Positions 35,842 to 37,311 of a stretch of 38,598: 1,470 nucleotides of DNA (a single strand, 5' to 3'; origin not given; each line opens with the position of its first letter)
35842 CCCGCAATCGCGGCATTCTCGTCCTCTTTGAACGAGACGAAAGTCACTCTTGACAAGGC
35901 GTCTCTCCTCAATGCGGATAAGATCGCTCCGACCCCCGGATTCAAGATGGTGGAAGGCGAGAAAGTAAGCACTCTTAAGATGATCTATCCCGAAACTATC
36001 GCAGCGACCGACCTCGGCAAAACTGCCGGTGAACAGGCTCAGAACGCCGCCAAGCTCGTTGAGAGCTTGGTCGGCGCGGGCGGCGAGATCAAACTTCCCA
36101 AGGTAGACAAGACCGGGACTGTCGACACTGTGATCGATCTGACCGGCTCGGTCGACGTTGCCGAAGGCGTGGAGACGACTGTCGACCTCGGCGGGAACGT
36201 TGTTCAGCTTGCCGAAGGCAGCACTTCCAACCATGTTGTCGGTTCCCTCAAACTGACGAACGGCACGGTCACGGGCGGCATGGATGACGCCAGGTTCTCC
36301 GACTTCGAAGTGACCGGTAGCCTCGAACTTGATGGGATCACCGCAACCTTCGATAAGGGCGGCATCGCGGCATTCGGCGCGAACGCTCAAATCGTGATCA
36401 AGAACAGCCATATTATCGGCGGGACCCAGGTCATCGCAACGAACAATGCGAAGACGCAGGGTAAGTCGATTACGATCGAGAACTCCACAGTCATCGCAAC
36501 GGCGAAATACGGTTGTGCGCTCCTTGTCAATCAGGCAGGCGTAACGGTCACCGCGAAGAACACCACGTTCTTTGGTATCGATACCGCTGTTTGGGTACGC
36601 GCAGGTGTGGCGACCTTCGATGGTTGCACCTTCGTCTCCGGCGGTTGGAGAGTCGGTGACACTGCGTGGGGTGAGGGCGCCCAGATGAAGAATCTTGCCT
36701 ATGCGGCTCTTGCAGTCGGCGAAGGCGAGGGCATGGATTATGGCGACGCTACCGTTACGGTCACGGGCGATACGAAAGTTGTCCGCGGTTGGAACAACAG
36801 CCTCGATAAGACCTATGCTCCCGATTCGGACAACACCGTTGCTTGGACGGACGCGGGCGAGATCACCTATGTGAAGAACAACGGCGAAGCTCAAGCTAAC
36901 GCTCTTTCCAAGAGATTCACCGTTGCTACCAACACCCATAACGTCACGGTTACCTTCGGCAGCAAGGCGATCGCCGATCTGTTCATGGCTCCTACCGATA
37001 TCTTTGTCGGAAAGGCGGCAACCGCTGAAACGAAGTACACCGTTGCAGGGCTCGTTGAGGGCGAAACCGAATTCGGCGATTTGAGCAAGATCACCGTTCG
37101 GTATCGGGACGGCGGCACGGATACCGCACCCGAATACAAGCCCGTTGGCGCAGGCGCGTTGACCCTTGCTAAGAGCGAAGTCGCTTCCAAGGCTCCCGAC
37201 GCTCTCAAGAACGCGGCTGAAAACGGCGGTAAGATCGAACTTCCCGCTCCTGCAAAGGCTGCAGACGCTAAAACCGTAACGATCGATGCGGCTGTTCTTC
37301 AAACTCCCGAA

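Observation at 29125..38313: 9.2-kb gene for a 3,062-aa lipoprotein of no recognisable family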

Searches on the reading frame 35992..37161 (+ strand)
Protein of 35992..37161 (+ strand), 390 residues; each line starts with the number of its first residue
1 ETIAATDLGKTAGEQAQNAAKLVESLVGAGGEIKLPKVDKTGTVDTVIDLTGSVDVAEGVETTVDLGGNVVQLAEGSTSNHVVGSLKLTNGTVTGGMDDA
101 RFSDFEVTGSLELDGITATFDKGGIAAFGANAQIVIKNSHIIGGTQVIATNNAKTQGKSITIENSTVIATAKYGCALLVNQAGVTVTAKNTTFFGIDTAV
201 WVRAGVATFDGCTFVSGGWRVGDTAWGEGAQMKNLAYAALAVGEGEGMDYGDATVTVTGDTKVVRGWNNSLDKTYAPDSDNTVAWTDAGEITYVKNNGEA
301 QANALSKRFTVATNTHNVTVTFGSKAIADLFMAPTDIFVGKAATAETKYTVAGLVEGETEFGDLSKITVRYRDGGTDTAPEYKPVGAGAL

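Call 33: find_homologous_proteins(query=A4, max_evalue=0.001)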
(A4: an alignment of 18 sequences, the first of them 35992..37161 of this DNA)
Query A4 (18 sequences) (390 aa, profile of the alignment): 1 proteins with E <= 0.001 among 8000 candidates.
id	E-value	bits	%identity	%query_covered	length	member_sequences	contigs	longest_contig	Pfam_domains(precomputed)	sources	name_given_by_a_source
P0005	1.9e-15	75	32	36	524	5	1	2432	-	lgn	-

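Call 36: search_protein_families(library=pfam, alignment_id=A4, max_evalue=1)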
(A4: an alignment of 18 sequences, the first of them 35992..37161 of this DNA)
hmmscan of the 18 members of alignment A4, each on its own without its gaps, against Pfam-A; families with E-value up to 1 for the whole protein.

A. member 1, window:35992-37161:+ (390 aa): 2 families
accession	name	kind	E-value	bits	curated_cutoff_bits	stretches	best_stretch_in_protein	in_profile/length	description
PF13229.12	Beta_helix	-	6e-05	23.2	25.9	1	101-214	45-158/158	Right handed beta helix region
PF01344.31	Kelch_1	-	0.13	12.3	20.1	1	202-221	3-22/46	Kelch motif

B. families by the number of members that match (of 18 scanned): 22 families
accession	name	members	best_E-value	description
PF13229.12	Beta_helix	8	8.9e-10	Right handed beta helix region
PF20585.4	Pectate_lyase_5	2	0.041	Putative pectate lyase-like adhesive domain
PF09393.16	DUF2001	1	0.021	Phage tail tube protein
PF02100.23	ODC_AZ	1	0.026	Ornithine decarboxylase antizyme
PF16318.11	DUF4957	1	0.027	Domain of unknown function (DUF4957)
PF22744.3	Toast-rack_PspC-Cterm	1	0.033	ToastRack found in some PspC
PF14734.12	DUF4469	1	0.063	Domain of unknown function (DUF4469) with IG-like fold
PF12708.12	Pect-lyase_RHGA_epim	1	0.074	Rhamnogalacturonase A/epimerase, pectate lyase-like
PF23410.3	Beta-prop_VPS8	1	0.092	Vps8 beta-propeller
PF00919.26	UPF0004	1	0.1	Uncharacterized protein family UPF0004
PF01344.31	Kelch_1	1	0.13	Kelch motif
PF13806.12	Rieske_2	1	0.13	Rieske-like [2Fe-2S] domain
PF01696.23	Adeno_E1B_55K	1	0.14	Adenovirus EB1 55K protein / large t-antigen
PF13576.12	Pentapeptide_3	1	0.16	Pentapeptide repeats (9 copies)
PF12888.12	Lipid_bd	1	0.18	Lipid-binding putative hydrolase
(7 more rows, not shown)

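Call 48: predict_structure(alignment_id=A5)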
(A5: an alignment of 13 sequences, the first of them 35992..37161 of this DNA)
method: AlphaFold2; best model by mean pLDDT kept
length: 390 residues; sequences in the alignment: 13
mean_pLDDT: 73.9   pTM: 0.82
mean pLDDT of the five models: 73.9, 72.5, 72.4, 71.5, 70.8
residues with pLDDT >= 90: 108; 70-90: 152; 50-70: 51; < 50: 79
segments of 3 or more residues with pLDDT < 50: 221-231, 268-305, 340-361, 387-390
pLDDT, mean of each block of 10 residues (from residue 1): 82 88 88 86 70 89 93 79 94 79 84 94 85 95 88 82 92 84 92 86 93 77 39 60 70 90 63 42 37 35 56 76 81 57 39 35 66 77 57
secondary structure, 60 per line:
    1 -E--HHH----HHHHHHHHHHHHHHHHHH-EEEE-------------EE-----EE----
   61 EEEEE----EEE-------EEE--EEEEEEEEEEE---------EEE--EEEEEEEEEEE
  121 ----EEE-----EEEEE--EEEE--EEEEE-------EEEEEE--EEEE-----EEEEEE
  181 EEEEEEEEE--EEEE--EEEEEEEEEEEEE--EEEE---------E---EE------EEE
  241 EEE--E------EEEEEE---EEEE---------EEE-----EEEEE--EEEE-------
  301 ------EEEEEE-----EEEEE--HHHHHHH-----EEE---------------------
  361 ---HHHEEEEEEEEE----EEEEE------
elements in order: H12-29 E31-34 E61-65 E70-72 E80-82 E85-95 E105-107 E110-120 E125-127 E133-137 E140-143 E146-150 E158-163 E166-169 E175-189 E192-195 E198-210 E213-216 E238-243 E253-258 E262-265 E275-277 E283-287 E290-293 E307-312 E318-322 H325-331 E337-339 E367-375 E380-384

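Call 58: fold_search(model_id=the predicted structure, library=pdb)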
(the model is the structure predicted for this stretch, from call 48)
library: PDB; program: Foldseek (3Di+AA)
matches with E <= 10: 253; with E <= 0.001: 0
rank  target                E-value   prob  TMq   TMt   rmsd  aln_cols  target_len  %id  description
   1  7bz0_A                3.2e-03  0.89  0.28  0.23  16.2       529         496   11  complex structure of alginate lyase AlyF-OU02 with G6 (released 2021-03-10)
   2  4c2l_A                5.7e-03  0.91  0.26  0.27  13.5       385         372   17  Crystal structure of endo-xylogalacturonan hydrolase from Aspergillus tubingensis (released 2013-09-25)
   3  5z9t_A                1.0e-02  0.80  0.29  0.24  15.9       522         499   12  a new PL6 alginate lyase complex with trisaccharide (released 2019-03-27)
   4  7xzd_B                1.2e-02  0.77  0.25  0.23  15.1       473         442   10  Mutant (F179A) of the N-terminal domain of fucoidan lyase FdlA (released 2022-09-28)
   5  4pmh                  2.5e-02  0.72  0.28  0.29  14.8       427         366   12  The structure of rice weevil pectin methyl esterase (released 2014-11-12)
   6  6qps_A                2.8e-02  0.51  0.26  0.23  14.1       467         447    9  Structural characterization of a mannuronic acid specific polysaccharide family 6 lyase enzyme from human gut microbio (released 2019-09-25)
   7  2x85_A                3.4e-02  0.75  0.32  0.23  10.8       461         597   12  Tailspike protein of E. coli bacteriophage HK620 in complex with hexasaccharide (released 2011-03-23)
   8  6f7k_A                3.7e-02  0.69  0.27  0.21  11.0       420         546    8  Crystal structure of Dettilon tailspike protein (gp208) (released 2018-12-19)
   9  2vji                  4.2e-02  0.20  0.19  0.15  14.5       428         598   12  Tailspike protein of E.coli bacteriophage HK620 (released 2008-07-01)
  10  4mr0_A                4.7e-02  0.95  0.38  0.34  11.1       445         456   11  Crystal structure of PfbA, a surface adhesin of Streptococcus pneumoniae (released 2014-02-05)
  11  2x6y_A                4.7e-02  0.69  0.32  0.23  10.9       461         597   11  Tailspike protein mutant D339A of E.coli bacteriophage HK620 in complex with hexasaccharide (released 2011-03-02)
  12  2pyg_A                4.7e-02  0.51  0.25  0.25  12.8       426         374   11  Azotobacter vinelandii Mannuronan C-5 epimerase AlgE4 A-module (released 2008-05-27)
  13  7xz8                  4.7e-02  0.35  0.22  0.20  15.0       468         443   11  Mutant (K141A) of the N-terminal domain of fucoidan lyase FdlA (released 2022-09-28)
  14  3zpp                  4.9e-02  0.94  0.38  0.36  11.0       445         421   12  Structure of the Streptococcus pneumoniae surface protein and adhesin PfbA (released 2013-05-29)
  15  4xon                  5.1e-02  0.28  0.23  0.18  13.9       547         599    9  Tailspike protein double mutant D339N/E372Q of E. coli bacteriophage HK620 (released 2016-01-27)
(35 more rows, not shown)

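Call 61: search_protein_families(library=pfam, proteins=[P0005], max_evalue=1)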
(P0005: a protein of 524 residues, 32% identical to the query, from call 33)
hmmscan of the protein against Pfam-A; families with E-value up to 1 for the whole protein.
P0005 (524 aa): 1 family
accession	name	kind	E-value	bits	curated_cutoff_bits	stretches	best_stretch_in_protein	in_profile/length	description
PF16792.11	Caud_bapl16_1st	-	0.018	15.7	27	1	401-436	48-83/109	Phage tail base-plate attachment protein N-terminal barrel domain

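Call 65: search_protein_representatives(alignment_id=A5)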
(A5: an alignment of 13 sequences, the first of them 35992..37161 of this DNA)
Query: 13 sequences, 383 profile positions. Proteins with E-value up to 0.001 (for the whole library): 1111; up to 1e-10: 569; up to 1e-30: 24. The best 150 are listed.
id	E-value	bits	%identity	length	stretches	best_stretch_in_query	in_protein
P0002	2.6e-289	975.1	-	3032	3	2-382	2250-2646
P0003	6.1e-282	950.8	-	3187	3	3-382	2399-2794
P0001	3.7e-259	875.8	-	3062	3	2-382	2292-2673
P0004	3.3e-247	836.5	-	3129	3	2-382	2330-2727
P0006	1.6e-104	366.8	-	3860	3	11-369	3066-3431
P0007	3.3e-52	194.6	-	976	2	24-287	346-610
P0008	4.2e-48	181.1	-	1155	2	2-370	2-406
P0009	8.2e-46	173.6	-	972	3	24-282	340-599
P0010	6.0e-42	160.8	-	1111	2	23-288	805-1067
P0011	9.6e-40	153.6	-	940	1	2-366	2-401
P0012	1.2e-39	153.2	-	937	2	18-276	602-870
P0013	2.3e-39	152.3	-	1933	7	22-279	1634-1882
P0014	3.9e-37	145.0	-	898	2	21-296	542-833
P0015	2.0e-34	136.1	-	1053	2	46-296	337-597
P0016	5.9e-34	134.5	-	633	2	47-276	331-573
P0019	8.7e-33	130.7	-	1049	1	33-343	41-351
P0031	1.9e-28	116.4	-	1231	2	32-302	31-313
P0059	5.1e-25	105.1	-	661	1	21-308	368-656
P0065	9.8e-25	104.2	-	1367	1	33-366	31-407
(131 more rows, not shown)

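Call 74: search_protein_families(library=pfam, proteins=[P0007, P0008, P0009, P0010, P0011, P0012, P0014, P0015, P0019], max_evalue=0.001)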
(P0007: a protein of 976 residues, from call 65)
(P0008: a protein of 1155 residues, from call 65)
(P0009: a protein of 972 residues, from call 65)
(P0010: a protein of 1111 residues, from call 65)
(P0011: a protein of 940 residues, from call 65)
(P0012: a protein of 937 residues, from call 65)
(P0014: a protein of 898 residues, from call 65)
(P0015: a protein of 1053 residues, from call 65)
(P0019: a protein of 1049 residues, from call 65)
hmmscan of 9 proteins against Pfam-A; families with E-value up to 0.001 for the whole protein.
P0007 (976 aa): 1 family
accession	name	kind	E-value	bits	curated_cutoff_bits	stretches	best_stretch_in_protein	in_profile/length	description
PF20200.4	DUF6562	-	7.2e-26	91.8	25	1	63-332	35-301/304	Family of unknown function (DUF6562)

P0008 (1155 aa): 4 families
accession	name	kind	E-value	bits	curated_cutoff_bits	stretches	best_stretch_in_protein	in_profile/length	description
PF00395.25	SLH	-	1.2e-32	112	20.8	3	1035-1077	2-44/44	S-layer homology domain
PF18998.6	Flg_new_2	-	2.5e-09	37.4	23.6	1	891-962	6-72/73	Divergent InlB B-repeat domain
PF13229.12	Beta_helix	-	2.1e-07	31.2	25.9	1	472-648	6-156/158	Right handed beta helix region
PF05048.19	NosD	-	0.0004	20.3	23.6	1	525-595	38-103/212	Periplasmic copper-binding protein (NosD)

P0009 (972 aa): 1 family
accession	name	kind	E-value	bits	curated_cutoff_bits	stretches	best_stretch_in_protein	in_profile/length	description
PF20200.4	DUF6562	-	2e-27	96.9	25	1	63-326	36-301/304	Family of unknown function (DUF6562)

P0010 (1111 aa): 1 family
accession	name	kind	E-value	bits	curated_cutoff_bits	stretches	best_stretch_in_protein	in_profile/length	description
PF01696.23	Adeno_E1B_55K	-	0.00056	19.2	24.5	0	948-1005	130-188/387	Adenovirus EB1 55K protein / large t-antigen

P0011 (940 aa): 2 families
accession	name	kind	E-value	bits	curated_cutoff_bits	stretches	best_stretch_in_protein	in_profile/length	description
PF00395.25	SLH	-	6.2e-37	125.8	20.8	3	820-862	2-44/44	S-layer homology domain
PF18998.6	Flg_new_2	-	7.5e-08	32.7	23.6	1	675-747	5-72/73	Divergent InlB B-repeat domain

P0012 (937 aa): 0 families

P0014 (898 aa): 0 families

P0015 (1053 aa): 1 family
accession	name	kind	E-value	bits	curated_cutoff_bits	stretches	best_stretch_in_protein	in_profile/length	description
PF16378.10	DUF4988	-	2.9e-07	30.9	30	0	143-197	64-130/183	Domain of unknown function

P0019 (1049 aa): 2 families
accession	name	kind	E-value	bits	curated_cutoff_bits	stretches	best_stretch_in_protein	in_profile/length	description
PF00395.25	SLH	-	1.5e-29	102.1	20.8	3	993-1037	1-44/44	S-layer homology domain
PF18998.6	Flg_new_2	-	8.2e-11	42.2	23.6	1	787-857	9-72/73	Divergent InlB B-repeat domain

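Call 75: list_cluster_members(proteins=[P0007, P0008, P0010, P0011, P0012, P0013, P0016, P0019, P0005, P0152])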
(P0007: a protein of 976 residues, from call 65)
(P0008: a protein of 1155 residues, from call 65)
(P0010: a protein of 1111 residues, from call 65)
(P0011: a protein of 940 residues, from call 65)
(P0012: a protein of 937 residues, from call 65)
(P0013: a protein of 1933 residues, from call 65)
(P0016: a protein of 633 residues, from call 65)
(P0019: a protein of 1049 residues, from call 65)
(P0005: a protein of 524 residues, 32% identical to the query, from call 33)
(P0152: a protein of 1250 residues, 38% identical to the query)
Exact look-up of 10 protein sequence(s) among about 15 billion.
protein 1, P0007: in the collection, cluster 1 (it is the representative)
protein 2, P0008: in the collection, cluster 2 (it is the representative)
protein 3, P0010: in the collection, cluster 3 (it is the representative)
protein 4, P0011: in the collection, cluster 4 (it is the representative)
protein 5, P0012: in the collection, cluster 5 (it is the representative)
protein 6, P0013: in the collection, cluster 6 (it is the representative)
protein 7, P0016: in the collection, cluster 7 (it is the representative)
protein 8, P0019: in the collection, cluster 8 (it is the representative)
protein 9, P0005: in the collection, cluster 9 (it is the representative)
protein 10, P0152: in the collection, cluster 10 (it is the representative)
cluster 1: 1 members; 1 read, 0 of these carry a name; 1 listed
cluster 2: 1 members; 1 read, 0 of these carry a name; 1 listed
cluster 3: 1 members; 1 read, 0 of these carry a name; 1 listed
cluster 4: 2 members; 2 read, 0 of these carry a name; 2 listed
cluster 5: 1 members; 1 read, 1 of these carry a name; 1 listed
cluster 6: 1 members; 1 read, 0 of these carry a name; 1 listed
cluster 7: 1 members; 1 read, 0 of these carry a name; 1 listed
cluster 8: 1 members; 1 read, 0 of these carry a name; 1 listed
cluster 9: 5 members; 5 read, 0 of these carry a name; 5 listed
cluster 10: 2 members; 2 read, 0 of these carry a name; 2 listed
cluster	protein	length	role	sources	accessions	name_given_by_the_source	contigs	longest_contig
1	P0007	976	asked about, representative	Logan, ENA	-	-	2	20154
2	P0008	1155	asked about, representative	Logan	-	-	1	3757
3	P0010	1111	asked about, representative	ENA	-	-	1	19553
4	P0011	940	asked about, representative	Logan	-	-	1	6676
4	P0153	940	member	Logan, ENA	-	-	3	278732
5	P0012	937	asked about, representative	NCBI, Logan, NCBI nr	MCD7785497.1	MAG: hypothetical protein LUH18_08000 [Oscillospiraceae bacterium] | hypothetical protein [Oscillospiraceae bacterium]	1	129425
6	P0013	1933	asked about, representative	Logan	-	-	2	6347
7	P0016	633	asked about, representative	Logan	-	-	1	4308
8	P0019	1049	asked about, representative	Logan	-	-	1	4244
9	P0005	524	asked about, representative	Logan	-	-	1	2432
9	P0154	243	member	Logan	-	-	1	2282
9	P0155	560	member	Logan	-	-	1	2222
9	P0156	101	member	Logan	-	-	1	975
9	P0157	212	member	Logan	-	-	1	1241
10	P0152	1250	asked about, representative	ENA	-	-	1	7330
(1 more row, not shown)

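Call 98: search_protein_families(library=pfam, proteins=[P0031, P0065, P0013, P0059], max_evalue=0.01)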
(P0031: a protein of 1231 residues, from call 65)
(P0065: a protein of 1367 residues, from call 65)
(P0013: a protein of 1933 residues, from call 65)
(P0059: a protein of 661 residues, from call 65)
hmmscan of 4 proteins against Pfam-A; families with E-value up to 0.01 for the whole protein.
P0031 (1231 aa): 0 families

P0065 (1367 aa): 0 families

P0013 (1933 aa): 2 families
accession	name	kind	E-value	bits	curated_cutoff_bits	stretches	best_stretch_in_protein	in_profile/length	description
PF13229.12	Beta_helix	-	2.6e-12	47.1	25.9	3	1314-1448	21-149/158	Right handed beta helix region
PF05048.19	NosD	-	0.0022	17.9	23.6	1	1260-1425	15-167/212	Periplasmic copper-binding protein (NosD)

P0059 (661 aa): 0 families

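Call 99: search_solved_structures(query=P0031, max_evalue=1, show_alignments=2)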
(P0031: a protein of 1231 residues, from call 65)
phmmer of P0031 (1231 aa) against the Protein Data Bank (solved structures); distinct sequences matched with E-value up to 1: 4.
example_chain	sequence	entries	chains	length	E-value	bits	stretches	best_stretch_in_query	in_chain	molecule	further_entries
7txc_E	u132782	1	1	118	0.49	11.3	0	397-468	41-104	Hypermethylated in cancer 2 protein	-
1rdv_A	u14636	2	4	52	0.52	11.2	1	497-546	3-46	RUBREDOXIN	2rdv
2i13_A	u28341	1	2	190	0.57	11.1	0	696-752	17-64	Aart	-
2c2i_A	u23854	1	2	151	0.64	10.9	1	486-522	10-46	RV0130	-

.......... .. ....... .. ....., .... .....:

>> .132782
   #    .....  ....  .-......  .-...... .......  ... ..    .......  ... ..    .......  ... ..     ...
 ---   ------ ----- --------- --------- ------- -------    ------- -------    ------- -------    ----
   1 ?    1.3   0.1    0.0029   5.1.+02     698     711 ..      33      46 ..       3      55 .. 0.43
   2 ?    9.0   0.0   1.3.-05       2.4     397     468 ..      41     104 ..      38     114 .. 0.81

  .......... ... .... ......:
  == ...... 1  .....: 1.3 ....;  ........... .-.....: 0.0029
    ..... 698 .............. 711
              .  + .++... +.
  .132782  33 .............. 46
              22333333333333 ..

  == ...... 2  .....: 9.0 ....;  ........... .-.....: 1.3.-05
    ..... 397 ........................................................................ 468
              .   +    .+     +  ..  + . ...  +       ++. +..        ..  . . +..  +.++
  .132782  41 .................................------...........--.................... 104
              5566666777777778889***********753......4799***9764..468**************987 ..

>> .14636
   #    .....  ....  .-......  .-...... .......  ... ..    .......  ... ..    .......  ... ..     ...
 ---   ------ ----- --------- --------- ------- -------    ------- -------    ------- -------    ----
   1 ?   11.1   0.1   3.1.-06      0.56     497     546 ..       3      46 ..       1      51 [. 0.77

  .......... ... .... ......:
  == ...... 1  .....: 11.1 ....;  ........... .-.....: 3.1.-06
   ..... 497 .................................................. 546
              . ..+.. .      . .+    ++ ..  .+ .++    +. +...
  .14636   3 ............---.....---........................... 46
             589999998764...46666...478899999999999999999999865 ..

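Call 100: search_protein_families(library=ncbifam, proteins=[P0031, P0013, P0008], max_evalue=0.01)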
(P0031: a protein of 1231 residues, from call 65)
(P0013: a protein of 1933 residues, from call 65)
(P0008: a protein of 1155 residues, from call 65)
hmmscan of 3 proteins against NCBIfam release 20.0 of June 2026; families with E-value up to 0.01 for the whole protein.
P0031 (1231 aa): 0 families

P0013 (1933 aa): 1 family
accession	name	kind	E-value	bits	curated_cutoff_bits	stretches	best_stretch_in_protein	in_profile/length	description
TIGR04247.1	NosD_copper_fam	subfamily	1e-07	30.9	300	0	346-437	30-118/377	nitrous oxide reductase family maturation protein NosD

P0008 (1155 aa): 1 family
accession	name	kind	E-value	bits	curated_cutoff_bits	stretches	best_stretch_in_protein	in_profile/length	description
TIGR03804.1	para_beta_helix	repeat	0.00023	20.8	19.45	1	560-594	8-41/44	parallel beta-helix repeat protein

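Call 110: search_protein_families(library=pfam, alignment_id=A18, max_evalue=0.0001)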
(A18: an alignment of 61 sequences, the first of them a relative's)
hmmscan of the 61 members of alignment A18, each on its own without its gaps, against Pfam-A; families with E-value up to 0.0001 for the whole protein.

A. member 1, P0007 (976 aa): 1 family
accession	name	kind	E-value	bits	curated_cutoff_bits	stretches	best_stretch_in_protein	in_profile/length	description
PF20200.4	DUF6562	-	7.2e-26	91.8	25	1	63-332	35-301/304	Family of unknown function (DUF6562)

B. families by the number of members that match (of 61 scanned): 12 families
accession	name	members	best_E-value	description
PF00395.25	SLH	9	6.2e-37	S-layer homology domain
PF20200.4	DUF6562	9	2e-27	Family of unknown function (DUF6562)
PF18998.6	Flg_new_2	7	9.4e-16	Divergent InlB B-repeat domain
PF01391.23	Collagen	5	2.4e-22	Collagen triple helix repeat (20 copies)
PF13229.12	Beta_helix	5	2.1e-07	Right handed beta helix region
PF09479.16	Flg_new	3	6.8e-15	Listeria-Bacteroides repeat domain (List_Bact_rpt)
PF16378.10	DUF4988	2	9.9e-28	Domain of unknown function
PF12389.13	Peptidase_M73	2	1.4e-07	Camelysin metallo-endopeptidase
PF07963.17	N_methyl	2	3.5e-06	Prokaryotic N-terminal methylation motif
PF19127.6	Choline_bind_3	1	9.3e-16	Choline-binding repeat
PF01473.26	Choline_bind_1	1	1.6e-11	Putative cell wall binding repeat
PF20585.4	Pectate_lyase_5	1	7.2e-06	Putative pectate lyase-like adhesive domain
